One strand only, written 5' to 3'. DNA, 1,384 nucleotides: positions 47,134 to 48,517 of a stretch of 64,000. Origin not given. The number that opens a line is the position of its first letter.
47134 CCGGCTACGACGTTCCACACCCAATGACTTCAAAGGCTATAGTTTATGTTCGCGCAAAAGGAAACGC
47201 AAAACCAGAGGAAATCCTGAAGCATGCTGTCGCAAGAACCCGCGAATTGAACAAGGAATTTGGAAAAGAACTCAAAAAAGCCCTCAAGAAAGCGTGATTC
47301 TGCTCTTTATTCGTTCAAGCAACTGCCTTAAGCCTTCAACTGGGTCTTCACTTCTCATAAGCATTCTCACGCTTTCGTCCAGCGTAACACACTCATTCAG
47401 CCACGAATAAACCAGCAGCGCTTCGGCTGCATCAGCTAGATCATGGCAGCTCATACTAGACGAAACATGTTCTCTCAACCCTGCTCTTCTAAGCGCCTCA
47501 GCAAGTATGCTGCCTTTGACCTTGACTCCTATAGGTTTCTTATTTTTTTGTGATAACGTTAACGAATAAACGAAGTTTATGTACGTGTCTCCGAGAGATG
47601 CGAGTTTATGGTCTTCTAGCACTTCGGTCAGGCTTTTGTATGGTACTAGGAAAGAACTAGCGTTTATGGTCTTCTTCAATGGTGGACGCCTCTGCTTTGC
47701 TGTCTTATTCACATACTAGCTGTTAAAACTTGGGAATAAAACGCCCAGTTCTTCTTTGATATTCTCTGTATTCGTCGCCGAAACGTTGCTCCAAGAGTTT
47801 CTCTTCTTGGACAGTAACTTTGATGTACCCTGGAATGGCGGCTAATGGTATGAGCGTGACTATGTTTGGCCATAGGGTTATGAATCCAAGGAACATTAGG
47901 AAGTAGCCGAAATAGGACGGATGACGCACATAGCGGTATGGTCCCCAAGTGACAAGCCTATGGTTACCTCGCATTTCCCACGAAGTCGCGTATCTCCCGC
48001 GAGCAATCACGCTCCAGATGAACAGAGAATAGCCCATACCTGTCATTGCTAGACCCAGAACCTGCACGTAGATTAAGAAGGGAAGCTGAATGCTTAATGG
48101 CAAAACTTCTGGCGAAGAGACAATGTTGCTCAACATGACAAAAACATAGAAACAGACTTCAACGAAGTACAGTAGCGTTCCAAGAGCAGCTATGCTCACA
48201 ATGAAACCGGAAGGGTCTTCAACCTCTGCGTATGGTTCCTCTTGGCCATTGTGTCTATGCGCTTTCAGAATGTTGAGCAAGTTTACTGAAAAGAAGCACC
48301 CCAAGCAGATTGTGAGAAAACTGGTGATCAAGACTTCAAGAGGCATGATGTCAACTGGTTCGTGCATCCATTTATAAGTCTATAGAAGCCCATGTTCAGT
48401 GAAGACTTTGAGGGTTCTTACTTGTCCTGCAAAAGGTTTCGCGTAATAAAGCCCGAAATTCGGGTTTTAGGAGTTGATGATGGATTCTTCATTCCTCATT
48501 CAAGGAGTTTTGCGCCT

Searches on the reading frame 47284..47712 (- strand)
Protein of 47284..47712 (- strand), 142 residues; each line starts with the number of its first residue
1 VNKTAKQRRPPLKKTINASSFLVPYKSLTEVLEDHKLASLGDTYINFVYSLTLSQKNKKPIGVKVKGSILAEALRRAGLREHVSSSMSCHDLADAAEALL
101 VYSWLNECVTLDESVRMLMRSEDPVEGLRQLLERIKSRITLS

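Call 6: search_protein_families(library=pfam, proteins=[window:47284-47712:-], max_evalue=0.01)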
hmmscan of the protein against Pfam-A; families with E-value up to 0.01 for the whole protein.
window:47284-47712:- (142 aa): 1 family
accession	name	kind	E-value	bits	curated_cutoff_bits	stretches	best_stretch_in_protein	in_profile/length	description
PF11469.13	Ribonucleas_3_2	-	2.2e-19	70.5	25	1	36-122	2-88/119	Ribonuclease III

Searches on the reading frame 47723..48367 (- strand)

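Call 6: search_protein_families(library=pfam, proteins=[window:47723-48367:-], max_evalue=0.01)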
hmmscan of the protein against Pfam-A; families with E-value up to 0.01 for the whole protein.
window:47723-48367:- (214 aa): 3 families
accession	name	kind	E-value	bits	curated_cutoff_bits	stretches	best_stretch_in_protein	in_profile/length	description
PF04191.18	PEMT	-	5.9e-12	46.4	25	1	102-198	3-104/105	Phospholipid methyltransferase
PF04140.19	ICMT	-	1.2e-11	45.3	24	1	114-177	10-78/95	Isoprenylcysteine carboxyl methyltransferase (ICMT) family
PF06966.17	DUF1295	-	1.8e-07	31.4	20.4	1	19-207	43-235/235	Protein of unknown function (DUF1295)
